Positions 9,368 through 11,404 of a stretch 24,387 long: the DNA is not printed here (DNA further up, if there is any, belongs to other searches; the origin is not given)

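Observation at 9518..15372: Envelope-sensing module: beta-propeller lipoprotein, response regulator, intramembrane-sensing kinase and Pro-rich polytopic membrane protein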

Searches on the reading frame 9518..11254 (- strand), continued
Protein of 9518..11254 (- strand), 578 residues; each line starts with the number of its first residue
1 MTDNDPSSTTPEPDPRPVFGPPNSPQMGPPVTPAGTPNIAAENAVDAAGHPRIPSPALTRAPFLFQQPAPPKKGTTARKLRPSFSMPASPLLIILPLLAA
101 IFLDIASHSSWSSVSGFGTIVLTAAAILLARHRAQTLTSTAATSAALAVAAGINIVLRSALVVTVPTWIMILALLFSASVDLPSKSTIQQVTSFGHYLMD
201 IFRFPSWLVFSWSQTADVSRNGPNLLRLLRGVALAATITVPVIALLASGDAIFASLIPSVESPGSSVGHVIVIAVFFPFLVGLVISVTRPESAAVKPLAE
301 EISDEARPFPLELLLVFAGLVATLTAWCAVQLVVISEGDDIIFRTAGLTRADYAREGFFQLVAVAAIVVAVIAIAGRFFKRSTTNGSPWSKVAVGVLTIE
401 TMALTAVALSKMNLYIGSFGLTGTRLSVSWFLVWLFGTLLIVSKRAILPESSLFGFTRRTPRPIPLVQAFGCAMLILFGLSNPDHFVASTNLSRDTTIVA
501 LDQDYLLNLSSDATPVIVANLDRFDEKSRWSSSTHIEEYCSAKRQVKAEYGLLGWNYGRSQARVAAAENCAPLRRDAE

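Call 39: fold_search(model_id=the predicted structure, library=pdb)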
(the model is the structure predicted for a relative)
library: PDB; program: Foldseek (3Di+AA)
matches with E <= 10: 196; with E <= 0.001: 0
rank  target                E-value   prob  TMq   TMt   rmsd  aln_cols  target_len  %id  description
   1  9mg8_A                1.1e-01  0.18  0.10  0.13  28.7       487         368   13  Crystal Structure of b-iTHR-110 (released 2025-12-17)
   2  9mg8_B                2.3e-01  0.16  0.11  0.16  28.1       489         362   13  Crystal Structure of b-iTHR-110 (released 2025-12-17)
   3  4r0c_B                2.7e-01  0.15  0.11  0.13  24.9       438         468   15  Crystal structure of the Alcanivorax borkumensis YdaH transporter reveals an unusual topology (released 2015-04-29)
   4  4abn_B                5.8e-01  0.12  0.10  0.12  19.7       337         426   12  Crystal structure of full length mouse Strap (TTC5) (released 2012-01-25)
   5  8ga6                  7.4e-01  0.09  0.11  0.13  27.9       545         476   11  Geometrically programmable nanomaterial construction using regularized protein building blocks (released 2024-03-13)
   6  8v3b_a                8.7e-01  0.13  0.13  0.16  23.2       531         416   10  Computational Designed Nanocage O43_129_+4 (released 2024-03-13)
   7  4abn_A                1.1e+00  0.10  0.10  0.12  20.0       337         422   12  Crystal structure of full length mouse Strap (TTC5) (released 2012-01-25)
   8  6z71_A                1.1e+00  0.10  0.14  0.17  22.6       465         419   14  Structure of the MATE family multidrug resistance transporter Aq_128 from Aquifex aeolicus in the outward-facing state (released 2021-12-01)
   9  6t80_C                1.4e+00  0.23  0.14  0.28  17.3       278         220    9  Human 14-3-3 sigma fused to the AANAT peptide including phosphoserine-205 (released 2020-11-18)
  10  3msv_B                1.4e+00  0.11  0.14  0.19  25.2       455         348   10  The hypoxic regulator of sterol synthesis Nro1 is a nuclear import adaptor (released 2011-04-20)
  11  8wf6_B                1.5e+00  0.20  0.13  0.26  17.5       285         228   10  14-3-3 zeta complexed with S559 phosphorylated peptide derived from GPIb alpha cytoplasmic domain (released 2024-09-25)
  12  3u64                  1.5e+00  0.20  0.15  0.27  19.7       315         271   10  The Crystal Structure of Tat-T (Tp0956) (released 2012-02-22)
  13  6rw8_A                1.5e+00  0.03  0.07  0.02  57.9       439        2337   11  Cryo-EM structure of Xenorhabdus nematophila XptA1 (released 2019-10-23)
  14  8fbj                  1.5e+00  0.14  0.13  0.21  25.5       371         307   12  Improving the secretion of designed protein assemblies through negative design of cryptic transmembrane domains (released 2023-03-22)
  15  6umm_C                1.6e+00  0.10  0.12  0.14  24.6       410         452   14  A complete structure of the ESX-3 translocon complex (released 2019-10-23)
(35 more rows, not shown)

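Call 49: find_encoding_contigs(protein=P0029, flank=6000, max_places=2)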
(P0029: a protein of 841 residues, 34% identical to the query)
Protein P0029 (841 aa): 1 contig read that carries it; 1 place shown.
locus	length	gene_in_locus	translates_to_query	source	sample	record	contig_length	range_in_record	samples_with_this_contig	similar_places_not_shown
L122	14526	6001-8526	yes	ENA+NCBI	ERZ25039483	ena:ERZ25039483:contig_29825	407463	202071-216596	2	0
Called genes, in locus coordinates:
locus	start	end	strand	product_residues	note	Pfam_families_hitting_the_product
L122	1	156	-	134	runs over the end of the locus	-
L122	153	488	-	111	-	PF02678:Pirin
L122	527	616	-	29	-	-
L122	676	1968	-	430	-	PF04116:FA_hydroxylase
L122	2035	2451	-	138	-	-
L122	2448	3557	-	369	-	PF00478:IMPDH, PF01070:FMN_dh, PF01207:Dus (faint), PF05690:ThiG (faint)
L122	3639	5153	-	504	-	PF00478:IMPDH, PF03060:NMO (faint), PF00571:CBS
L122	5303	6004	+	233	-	PF00072:Response_reg, PF00486:Trans_reg_C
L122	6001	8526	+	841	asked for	PF00672:HAMP, PF00512:HisKA, PF02518:HATPase_c, PF13687:DUF4153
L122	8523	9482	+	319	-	PF00892:EamA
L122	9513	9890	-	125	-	-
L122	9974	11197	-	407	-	PF07690:MFS_1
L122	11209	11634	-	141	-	PF12802:MarR_2, PF01047:MarR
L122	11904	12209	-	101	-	PF09995:MPAB_Lcp_cat (weak)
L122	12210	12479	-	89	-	-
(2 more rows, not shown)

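Call 50: find_encoding_contigs(protein=P0006, flank=6000, max_places=2)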
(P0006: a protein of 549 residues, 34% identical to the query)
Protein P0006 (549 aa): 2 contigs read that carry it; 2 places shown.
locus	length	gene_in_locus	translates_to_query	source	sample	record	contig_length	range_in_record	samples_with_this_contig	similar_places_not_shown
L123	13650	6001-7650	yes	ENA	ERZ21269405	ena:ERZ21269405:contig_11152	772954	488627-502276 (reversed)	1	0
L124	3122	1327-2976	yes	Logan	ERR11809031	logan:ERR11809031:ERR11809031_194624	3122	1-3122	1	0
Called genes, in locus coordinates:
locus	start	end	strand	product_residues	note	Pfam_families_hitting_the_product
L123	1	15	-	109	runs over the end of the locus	-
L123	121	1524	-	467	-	PF26299:MurL_N (weak), PF26298:MurL_epimerase_C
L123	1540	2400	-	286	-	PF00753:Lactamase_B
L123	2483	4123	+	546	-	PF03255:ACCA (faint), PF01039:Carboxyl_trans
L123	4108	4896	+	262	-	PF00072:Response_reg, PF00486:Trans_reg_C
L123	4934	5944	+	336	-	PF00672:HAMP, PF00512:HisKA, PF13581:HATPase_c_2 (weak), PF02518:HATPase_c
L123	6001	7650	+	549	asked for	PF13687:DUF4153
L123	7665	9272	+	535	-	PF00884:Sulfatase, PF16347:SGSH_C (weak)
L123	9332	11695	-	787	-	PF02515:CoA_transf_3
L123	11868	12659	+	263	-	PF00378:ECH_1, PF16113:ECH_2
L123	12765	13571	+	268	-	PF00106:adh_short, PF01370:Epimerase (faint), PF08659:KR (weak), PF13561:adh_short_C2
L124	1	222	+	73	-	?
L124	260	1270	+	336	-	PF00672:HAMP, PF00512:HisKA, PF13581:HATPase_c_2 (weak), PF02518:HATPase_c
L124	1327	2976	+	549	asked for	PF13687:DUF4153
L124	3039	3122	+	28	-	?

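Call 51: find_encoding_contigs(protein=P0013, flank=6000, max_places=2)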
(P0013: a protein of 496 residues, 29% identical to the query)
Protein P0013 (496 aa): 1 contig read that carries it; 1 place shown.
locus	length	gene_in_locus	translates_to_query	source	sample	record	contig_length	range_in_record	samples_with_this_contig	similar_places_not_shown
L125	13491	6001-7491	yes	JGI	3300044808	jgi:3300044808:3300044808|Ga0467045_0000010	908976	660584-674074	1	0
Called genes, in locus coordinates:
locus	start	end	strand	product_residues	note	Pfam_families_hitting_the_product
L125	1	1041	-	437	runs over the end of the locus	PF02812:ELFV_dehydrog_N, PF00208:ELFV_dehydrog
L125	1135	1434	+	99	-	PF12840:HTH_20, PF13545:HTH_Crp_2 (weak), PF25213:HVO_A0261_N (weak), PF01022:HTH_5, PF12802:MarR_2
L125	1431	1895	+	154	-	PF08327:AHSA1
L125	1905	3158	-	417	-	PF04851:ResIII, PF00270:DEAD, PF00271:Helicase_C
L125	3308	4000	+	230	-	PF03358:FMN_red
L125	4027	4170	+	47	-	-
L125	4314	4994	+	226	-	PF00072:Response_reg, PF00486:Trans_reg_C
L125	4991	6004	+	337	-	PF00672:HAMP, PF00512:HisKA, PF13581:HATPase_c_2 (weak), PF02518:HATPase_c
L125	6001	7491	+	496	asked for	PF13687:DUF4153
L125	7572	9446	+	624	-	PF02446:Glyco_hydro_77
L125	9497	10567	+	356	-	PF01068:DNA_ligase_A_M, PF04679:DNA_ligase_A_C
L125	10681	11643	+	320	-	-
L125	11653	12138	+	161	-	PF19853:DUF6328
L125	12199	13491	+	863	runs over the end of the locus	PF13271:DUF4062, PF13191:AAA_16 (weak), PF25872:HTH_77 (weak), PF13424:TPR_12 (weak)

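Call 53: search_protein_families(library=pfam, proteins=[L034:3667-5541:+, L034:7556-8836:+, L074:8350-9426:+, L077:8277-8903:+, L077:10793-11455:+, L072:8413-9072:+, L059:8432-9451:+, L085:7810-9210:+, L016:7866-8804:+, L016:11040-12743:+], max_evalue=0.001)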
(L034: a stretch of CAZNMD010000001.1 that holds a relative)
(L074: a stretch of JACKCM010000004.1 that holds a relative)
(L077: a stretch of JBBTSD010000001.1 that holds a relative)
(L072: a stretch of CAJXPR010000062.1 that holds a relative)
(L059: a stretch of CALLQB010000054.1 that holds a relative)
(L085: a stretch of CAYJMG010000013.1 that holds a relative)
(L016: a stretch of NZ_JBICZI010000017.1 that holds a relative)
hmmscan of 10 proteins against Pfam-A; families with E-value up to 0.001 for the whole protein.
L034:3667-5541:+ (625 aa): 0 families

L034:7556-8836:+ (427 aa): 6 families
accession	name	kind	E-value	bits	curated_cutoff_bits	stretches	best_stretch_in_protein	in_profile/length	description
PF07992.20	Pyr_redox_2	-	6.8e-48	164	26.1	1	9-336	1-291/291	Pyridine nucleotide-disulphide oxidoreductase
PF00070.33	Pyr_redox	-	4.5e-10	40.3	22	1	168-252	2-69/82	Pyridine nucleotide-disulphide oxidoreductase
PF22366.1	NDH2_C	-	1.4e-06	28.8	27.7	1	361-419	3-62/62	NDH2 C-terminal domain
PF13454.12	NAD_binding_9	-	2.1e-06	28.3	21.8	0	12-44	1-33/155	FAD-NAD(P)-binding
PF01266.30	DAO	-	5.4e-05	23.3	27.9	0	70-242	155-344/353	FAD dependent oxidoreductase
PF13434.12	Lys_Orn_oxgnase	-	0.001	18.8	21.3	0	148-203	170-227/339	L-lysine 6-monooxygenase/L-ornithine 5-monooxygenase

L074:8350-9426:+ (359 aa): 4 families
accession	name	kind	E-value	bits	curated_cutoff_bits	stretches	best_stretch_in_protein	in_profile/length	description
PF01212.27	Beta_elim_lyase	-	6.4e-97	324.8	27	1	7-288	1-286/288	Beta-eliminating lyase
PF01053.26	Cys_Met_Meta_PP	-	1.4e-05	24.2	27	1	37-266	51-265/381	Cys/Met metabolism PLP-dependent enzyme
PF00202.27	Aminotran_3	-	0.00036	19.8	30.5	0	284-343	345-402/403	Aminotransferase class-III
PF01041.23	DegT_DnrJ_EryC1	-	0.00058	19.6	19.8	0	35-83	21-70/360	DegT/DnrJ/EryC1/StrS aminotransferase family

L077:8277-8903:+ (209 aa): 2 families
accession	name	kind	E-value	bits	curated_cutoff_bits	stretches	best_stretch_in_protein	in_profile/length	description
PF13207.12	AAA_17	-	1.1e-05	26.2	27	1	34-158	4-129/136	AAA domain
PF13238.12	AAA_18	-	8e-05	23.5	29.4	1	28-156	1-117/128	AAA domain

L077:10793-11455:+ (221 aa): 0 families

L072:8413-9072:+ (220 aa): 0 families

L059:8432-9451:+ (340 aa): 0 families

L085:7810-9210:+ (467 aa): 2 families
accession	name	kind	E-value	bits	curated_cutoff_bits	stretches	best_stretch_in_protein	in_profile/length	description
PF01266.30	DAO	-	5.3e-54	184.5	27.9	1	40-402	1-353/353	FAD dependent oxidoreductase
PF01946.23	Thi4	-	4.1e-08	33.2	26.2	1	37-88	16-65/235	Thi4 family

L016:7866-8804:+ (313 aa): 1 family
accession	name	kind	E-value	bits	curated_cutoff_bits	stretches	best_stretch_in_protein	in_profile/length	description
PF03747.19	ADP_ribosyl_GH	-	1.5e-55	189.3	26.2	1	25-287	2-278/287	ADP-ribosylglycohydrolase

L016:11040-12743:+ (568 aa): 0 families

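Call 58: search_protein_families(library=padloc, proteins=[window:9518-11254:-], max_evalue=0.01)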
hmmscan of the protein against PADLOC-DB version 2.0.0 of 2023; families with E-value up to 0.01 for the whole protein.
window:9518-11254:- (578 aa): 0 families
